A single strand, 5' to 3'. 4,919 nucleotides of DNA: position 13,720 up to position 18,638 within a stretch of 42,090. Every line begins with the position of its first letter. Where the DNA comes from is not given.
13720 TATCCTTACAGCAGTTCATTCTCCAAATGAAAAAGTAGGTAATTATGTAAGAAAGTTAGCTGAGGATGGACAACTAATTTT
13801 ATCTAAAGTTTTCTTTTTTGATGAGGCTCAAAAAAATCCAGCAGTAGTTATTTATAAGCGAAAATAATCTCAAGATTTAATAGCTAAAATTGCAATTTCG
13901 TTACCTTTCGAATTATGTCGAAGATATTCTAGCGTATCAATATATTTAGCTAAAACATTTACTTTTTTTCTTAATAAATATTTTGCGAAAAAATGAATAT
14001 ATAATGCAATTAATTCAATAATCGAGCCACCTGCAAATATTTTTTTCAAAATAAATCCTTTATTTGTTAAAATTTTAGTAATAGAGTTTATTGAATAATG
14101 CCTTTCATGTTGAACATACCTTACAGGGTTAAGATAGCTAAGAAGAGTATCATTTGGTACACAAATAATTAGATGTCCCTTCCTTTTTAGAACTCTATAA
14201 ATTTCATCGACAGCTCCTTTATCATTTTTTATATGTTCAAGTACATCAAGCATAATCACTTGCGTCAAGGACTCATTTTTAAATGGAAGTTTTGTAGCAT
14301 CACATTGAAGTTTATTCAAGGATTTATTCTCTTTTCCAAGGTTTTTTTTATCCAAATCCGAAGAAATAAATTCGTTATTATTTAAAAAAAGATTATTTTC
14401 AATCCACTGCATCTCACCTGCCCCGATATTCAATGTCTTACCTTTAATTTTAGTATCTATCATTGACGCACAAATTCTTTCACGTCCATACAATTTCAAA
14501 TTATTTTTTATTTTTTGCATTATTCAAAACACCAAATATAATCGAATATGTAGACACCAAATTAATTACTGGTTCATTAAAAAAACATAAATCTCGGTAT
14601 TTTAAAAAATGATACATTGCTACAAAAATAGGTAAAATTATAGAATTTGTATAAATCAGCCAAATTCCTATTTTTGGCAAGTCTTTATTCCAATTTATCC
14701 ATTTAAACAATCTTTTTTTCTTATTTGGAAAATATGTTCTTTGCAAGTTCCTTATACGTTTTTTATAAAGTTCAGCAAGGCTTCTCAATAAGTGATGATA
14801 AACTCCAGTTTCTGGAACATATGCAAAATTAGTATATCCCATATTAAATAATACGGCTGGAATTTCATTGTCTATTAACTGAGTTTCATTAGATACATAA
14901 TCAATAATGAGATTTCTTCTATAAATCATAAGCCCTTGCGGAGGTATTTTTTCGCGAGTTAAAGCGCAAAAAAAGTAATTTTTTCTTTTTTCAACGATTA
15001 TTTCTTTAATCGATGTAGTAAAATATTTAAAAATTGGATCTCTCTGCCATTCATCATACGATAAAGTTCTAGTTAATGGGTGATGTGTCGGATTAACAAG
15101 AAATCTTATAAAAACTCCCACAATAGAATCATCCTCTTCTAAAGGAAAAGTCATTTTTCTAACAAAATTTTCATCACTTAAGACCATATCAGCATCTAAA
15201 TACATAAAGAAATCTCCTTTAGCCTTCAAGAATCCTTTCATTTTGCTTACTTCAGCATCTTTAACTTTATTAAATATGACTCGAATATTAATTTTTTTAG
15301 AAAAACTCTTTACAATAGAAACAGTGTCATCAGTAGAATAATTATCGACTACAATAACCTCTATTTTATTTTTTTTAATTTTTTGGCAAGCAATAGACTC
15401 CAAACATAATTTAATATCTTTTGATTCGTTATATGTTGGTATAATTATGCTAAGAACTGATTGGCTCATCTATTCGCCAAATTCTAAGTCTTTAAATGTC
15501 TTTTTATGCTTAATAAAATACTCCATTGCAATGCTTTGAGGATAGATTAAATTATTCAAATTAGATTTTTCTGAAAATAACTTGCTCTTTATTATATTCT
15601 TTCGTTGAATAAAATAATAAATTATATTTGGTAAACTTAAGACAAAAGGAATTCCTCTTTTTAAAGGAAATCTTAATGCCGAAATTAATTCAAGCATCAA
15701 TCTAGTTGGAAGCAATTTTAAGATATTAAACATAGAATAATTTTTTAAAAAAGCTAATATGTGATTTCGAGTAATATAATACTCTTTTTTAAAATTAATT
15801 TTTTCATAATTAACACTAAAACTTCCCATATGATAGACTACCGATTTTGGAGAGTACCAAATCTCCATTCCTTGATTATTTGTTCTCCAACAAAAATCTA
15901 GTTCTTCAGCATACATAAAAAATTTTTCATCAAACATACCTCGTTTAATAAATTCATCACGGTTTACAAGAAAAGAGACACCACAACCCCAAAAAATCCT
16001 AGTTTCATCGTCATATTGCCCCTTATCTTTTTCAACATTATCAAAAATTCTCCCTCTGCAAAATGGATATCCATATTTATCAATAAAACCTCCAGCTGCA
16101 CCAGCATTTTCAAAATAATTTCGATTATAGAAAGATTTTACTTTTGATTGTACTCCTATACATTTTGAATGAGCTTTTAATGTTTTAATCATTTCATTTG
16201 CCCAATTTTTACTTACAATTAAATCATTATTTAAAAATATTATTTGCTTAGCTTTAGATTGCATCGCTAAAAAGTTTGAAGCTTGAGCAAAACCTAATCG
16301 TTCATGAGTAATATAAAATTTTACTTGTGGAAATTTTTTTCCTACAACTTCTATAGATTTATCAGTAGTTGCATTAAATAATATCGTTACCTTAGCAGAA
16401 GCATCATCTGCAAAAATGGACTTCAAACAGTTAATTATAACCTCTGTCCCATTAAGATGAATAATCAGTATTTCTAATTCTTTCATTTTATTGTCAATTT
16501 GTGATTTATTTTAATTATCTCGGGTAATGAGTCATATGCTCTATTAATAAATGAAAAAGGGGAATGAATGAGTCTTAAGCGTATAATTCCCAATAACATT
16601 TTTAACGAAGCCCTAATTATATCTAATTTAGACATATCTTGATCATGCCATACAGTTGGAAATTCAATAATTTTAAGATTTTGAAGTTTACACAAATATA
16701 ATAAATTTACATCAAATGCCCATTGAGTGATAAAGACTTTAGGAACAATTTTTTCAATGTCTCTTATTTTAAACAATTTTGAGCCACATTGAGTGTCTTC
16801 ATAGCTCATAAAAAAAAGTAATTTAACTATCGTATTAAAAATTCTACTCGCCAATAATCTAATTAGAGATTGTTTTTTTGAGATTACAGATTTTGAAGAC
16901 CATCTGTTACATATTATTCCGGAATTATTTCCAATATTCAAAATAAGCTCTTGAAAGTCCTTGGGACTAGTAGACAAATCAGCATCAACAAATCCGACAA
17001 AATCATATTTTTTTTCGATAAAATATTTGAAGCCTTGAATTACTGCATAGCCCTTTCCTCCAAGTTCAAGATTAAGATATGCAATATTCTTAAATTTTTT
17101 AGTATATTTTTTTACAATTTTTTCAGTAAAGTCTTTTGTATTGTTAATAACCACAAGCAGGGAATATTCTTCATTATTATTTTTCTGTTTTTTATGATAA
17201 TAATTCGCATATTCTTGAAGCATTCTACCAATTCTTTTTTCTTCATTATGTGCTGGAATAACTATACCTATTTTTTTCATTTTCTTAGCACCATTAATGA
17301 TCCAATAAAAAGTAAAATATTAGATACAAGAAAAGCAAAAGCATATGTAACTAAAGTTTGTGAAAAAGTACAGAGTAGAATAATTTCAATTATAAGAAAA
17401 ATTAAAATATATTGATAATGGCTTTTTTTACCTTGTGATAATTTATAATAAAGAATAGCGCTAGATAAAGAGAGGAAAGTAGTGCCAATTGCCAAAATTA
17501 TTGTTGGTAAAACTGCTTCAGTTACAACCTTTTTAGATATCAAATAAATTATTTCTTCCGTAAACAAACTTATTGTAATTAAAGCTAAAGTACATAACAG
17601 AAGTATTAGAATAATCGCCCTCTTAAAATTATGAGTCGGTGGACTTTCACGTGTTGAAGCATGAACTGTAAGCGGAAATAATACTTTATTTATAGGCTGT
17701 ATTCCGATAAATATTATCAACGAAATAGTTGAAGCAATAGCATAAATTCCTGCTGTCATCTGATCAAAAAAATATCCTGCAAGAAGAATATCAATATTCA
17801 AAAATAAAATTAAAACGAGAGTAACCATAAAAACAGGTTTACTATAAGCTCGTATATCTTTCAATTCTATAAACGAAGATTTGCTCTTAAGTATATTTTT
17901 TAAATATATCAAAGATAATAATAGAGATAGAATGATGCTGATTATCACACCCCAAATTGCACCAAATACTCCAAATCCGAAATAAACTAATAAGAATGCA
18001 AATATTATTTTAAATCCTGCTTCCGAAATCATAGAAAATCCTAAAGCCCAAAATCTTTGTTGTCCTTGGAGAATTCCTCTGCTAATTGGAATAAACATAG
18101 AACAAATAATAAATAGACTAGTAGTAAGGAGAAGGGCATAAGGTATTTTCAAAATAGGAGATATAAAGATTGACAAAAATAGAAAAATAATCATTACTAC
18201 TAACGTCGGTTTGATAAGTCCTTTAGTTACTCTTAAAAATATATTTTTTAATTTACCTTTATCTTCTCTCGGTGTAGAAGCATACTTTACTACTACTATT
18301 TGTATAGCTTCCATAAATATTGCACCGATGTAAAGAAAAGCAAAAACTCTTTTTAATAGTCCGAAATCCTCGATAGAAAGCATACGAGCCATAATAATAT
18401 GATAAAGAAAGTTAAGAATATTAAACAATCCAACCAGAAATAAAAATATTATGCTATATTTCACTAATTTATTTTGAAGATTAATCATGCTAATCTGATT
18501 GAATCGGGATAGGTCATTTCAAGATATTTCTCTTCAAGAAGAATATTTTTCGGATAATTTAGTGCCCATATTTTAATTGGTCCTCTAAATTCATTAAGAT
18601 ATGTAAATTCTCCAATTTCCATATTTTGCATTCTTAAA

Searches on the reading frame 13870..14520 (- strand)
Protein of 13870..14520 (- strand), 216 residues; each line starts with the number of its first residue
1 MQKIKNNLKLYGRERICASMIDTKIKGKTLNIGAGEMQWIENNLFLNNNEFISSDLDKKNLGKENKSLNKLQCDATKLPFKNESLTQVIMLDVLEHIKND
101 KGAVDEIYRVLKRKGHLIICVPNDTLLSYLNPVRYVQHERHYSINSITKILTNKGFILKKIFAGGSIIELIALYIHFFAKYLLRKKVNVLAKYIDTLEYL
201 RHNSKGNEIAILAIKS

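Call 8: search_protein_families(library=pfam, proteins=[window:13870-14520:-], max_evalue=0.001)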
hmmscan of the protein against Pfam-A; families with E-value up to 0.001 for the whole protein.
window:13870-14520:- (216 aa): 5 families
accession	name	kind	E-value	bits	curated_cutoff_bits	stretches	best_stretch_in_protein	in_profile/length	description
PF08241.18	Methyltransf_11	-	3.2e-13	50.5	21.2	1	31-119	2-95/95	Methyltransferase domain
PF13489.12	Methyltransf_23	-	1.7e-06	28.3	27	1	54-156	50-159/164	Methyltransferase domain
PF13649.12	Methyltransf_25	-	2.3e-06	28.7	27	1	49-115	22-97/97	Methyltransferase domain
PF13847.12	Methyltransf_31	-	7.1e-05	23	27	1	71-123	59-113/145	Methyltransferase domain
PF08242.18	Methyltransf_12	-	0.00019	22.6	30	1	44-117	18-98/98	Methyltransferase domain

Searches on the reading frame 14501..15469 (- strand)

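Call 8: search_protein_families(library=pfam, proteins=[window:14501-15469:-], max_evalue=0.001)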
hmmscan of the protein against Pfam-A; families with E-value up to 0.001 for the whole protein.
window:14501-15469:- (322 aa): 3 families
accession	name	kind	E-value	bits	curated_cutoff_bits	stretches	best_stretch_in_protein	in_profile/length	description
PF00535.33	Glycos_transf_2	-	2.7e-27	96.2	23.3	1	7-143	1-132/168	Glycosyl transferase family 2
PF10111.15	Glyco_tranf_2_2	-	4.2e-09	36.7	27.3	1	7-104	1-101/276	Glycosyltransferase like family 2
PF13641.12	Glyco_tranf_2_3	-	6e-08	33.4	27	1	6-130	3-131/230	Glycosyltransferase like family 2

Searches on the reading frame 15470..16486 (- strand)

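Call 8: search_protein_families(library=pfam, proteins=[window:15470-16486:-], max_evalue=0.001)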
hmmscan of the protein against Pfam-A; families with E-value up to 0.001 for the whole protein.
window:15470-16486:- (338 aa): 2 families
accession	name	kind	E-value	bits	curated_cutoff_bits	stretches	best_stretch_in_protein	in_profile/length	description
PF00535.33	Glycos_transf_2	-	3.1e-10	40.7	23.3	1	6-126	2-126/168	Glycosyl transferase family 2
PF10111.15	Glyco_tranf_2_2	-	8.5e-07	29.2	27.3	1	25-221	26-218/276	Glycosyltransferase like family 2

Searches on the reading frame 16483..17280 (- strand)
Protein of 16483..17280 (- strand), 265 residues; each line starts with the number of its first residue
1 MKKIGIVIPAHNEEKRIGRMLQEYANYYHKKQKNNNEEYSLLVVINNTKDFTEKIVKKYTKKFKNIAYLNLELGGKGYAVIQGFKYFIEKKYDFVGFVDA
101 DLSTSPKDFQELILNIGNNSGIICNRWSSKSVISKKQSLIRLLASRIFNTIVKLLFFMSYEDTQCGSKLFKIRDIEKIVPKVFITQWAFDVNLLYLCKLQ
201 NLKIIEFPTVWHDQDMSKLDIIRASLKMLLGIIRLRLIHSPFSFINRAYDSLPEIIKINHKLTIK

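Call 8: search_protein_families(library=pfam, proteins=[window:16483-17280:-], max_evalue=0.001)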
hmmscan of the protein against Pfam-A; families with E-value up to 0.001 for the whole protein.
window:16483-17280:- (265 aa): 1 family
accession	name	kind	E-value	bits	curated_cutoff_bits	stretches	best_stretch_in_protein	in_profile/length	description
PF00535.33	Glycos_transf_2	-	2.3e-17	63.9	23.3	1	6-171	2-160/168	Glycosyl transferase family 2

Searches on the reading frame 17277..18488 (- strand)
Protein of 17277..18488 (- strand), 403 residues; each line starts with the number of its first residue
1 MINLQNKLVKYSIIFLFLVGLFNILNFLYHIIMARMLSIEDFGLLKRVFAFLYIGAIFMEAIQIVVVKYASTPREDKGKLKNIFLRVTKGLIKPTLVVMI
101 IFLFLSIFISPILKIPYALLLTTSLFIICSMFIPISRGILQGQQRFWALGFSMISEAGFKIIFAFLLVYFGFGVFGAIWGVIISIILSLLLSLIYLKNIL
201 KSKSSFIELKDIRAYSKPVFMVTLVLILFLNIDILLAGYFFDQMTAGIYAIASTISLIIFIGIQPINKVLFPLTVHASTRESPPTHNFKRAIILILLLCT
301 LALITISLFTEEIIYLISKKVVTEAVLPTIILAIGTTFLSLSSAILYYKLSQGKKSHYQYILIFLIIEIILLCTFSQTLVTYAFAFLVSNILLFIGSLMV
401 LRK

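Call 8: search_protein_families(library=pfam, proteins=[window:17277-18488:-], max_evalue=0.001)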
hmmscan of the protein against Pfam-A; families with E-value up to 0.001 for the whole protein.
window:17277-18488:- (403 aa): 2 families
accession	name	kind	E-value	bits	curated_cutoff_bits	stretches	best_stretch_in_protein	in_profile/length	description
PF01943.22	Polysacc_synt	-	2.3e-20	73.6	28.2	1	12-273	4-269/274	Polysaccharide biosynthesis protein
PF13440.11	Polysacc_synt_3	-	3e-19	69.8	23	1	32-316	1-282/293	Polysaccharide biosynthesis protein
